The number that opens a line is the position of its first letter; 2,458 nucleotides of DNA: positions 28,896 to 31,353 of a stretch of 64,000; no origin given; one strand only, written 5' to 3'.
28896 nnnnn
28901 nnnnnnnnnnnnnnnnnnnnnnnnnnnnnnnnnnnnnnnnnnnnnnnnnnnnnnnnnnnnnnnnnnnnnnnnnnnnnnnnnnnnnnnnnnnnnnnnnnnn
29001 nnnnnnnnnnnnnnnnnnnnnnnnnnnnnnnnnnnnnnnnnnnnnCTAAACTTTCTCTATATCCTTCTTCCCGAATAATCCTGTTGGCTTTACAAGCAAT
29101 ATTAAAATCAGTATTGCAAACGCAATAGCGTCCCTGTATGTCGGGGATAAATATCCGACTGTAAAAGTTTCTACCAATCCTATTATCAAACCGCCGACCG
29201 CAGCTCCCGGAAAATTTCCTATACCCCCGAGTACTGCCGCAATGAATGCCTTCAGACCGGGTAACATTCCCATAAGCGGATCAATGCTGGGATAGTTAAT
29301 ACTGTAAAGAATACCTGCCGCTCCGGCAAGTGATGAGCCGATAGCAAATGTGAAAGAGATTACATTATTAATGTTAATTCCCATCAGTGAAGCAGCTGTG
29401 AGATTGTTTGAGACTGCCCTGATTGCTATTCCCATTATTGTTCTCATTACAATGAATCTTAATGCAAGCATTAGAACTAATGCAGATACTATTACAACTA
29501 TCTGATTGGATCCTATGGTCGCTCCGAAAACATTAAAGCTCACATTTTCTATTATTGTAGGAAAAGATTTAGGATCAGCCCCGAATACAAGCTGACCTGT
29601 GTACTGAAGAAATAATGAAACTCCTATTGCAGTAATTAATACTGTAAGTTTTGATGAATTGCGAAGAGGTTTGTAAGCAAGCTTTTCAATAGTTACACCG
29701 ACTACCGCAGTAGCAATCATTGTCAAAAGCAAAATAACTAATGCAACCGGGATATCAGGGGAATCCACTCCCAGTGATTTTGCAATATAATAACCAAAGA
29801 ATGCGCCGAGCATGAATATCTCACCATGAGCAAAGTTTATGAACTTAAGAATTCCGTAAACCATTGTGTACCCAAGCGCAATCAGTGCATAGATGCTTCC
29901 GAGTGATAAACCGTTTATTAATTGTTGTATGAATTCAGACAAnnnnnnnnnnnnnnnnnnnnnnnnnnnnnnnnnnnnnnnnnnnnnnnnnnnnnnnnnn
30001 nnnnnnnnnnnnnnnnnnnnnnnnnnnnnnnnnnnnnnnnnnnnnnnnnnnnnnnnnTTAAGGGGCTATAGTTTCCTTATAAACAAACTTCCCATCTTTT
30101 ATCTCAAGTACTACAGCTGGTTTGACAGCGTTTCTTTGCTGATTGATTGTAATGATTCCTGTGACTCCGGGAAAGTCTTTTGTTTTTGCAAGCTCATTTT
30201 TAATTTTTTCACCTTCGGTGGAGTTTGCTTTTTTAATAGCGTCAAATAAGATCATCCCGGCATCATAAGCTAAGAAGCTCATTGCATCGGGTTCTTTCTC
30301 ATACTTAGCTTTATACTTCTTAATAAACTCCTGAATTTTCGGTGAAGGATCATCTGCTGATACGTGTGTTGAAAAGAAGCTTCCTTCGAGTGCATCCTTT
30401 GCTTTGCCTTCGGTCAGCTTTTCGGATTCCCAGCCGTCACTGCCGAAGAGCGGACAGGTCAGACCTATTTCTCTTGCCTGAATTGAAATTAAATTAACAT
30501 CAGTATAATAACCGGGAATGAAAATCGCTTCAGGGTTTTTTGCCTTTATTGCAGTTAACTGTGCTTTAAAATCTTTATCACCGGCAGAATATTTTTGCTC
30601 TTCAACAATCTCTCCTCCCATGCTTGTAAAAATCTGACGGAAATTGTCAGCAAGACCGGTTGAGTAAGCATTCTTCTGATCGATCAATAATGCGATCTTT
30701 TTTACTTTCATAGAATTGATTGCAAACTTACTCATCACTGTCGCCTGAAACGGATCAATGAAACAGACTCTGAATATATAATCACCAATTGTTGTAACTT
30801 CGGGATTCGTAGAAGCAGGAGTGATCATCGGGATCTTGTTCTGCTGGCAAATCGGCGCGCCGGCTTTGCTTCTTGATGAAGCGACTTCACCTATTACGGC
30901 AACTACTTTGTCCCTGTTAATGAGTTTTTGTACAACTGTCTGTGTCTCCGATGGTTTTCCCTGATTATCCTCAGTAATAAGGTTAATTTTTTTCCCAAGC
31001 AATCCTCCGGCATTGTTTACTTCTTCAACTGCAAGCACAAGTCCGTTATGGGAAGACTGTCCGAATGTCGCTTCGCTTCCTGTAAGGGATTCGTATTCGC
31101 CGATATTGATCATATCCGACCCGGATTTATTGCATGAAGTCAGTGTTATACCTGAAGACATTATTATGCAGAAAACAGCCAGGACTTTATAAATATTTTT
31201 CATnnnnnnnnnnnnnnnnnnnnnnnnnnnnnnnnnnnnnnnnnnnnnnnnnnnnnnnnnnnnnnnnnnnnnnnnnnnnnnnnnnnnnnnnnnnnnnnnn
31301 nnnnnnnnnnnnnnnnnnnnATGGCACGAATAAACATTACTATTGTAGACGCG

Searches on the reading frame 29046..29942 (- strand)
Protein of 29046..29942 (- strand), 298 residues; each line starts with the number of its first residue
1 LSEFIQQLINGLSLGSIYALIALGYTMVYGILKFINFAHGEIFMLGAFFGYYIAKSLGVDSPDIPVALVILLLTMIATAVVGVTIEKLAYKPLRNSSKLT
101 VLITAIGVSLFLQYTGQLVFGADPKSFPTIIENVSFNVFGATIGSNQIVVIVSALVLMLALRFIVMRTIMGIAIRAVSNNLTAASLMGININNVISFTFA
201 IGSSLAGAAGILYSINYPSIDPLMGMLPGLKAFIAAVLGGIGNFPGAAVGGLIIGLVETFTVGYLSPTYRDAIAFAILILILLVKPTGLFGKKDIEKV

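Call 79: search_protein_families(library=pfam, proteins=[window:29046-29942:-], max_evalue=0.001)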
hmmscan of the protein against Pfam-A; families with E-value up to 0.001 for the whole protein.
window:29046-29942:- (298 aa): 1 family
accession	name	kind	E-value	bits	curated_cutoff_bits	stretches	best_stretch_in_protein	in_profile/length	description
PF02653.21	BPD_transp_2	-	1.7e-46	159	26.8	1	8-282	2-269/269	Branched-chain amino acid transport system / permease component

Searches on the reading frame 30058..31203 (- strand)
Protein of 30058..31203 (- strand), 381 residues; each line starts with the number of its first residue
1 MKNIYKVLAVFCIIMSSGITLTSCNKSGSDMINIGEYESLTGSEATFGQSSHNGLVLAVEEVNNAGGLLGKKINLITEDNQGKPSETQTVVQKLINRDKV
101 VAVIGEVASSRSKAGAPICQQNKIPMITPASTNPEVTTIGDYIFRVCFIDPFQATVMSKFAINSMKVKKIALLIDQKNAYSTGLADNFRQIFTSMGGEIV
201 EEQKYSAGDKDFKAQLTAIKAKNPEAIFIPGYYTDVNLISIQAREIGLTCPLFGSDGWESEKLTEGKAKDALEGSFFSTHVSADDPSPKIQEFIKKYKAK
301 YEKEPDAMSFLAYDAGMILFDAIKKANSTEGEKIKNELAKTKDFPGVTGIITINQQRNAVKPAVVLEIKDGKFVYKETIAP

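Call 79: search_protein_families(library=pfam, proteins=[window:30058-31203:-], max_evalue=0.001)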
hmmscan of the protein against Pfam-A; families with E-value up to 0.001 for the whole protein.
window:30058-31203:- (381 aa): 3 families
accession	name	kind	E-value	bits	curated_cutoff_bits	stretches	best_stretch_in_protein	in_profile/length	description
PF13458.12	Peripla_BP_6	-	1.5e-67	229.1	31.7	1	32-371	2-342/343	Periplasmic binding protein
PF01094.35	ANF_receptor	-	3.4e-34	118.9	25.4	1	56-364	7-345/353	Receptor family ligand binding region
PF13433.12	Peripla_BP_5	-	9.3e-24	84.6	27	1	32-373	1-342/363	Periplasmic binding protein domain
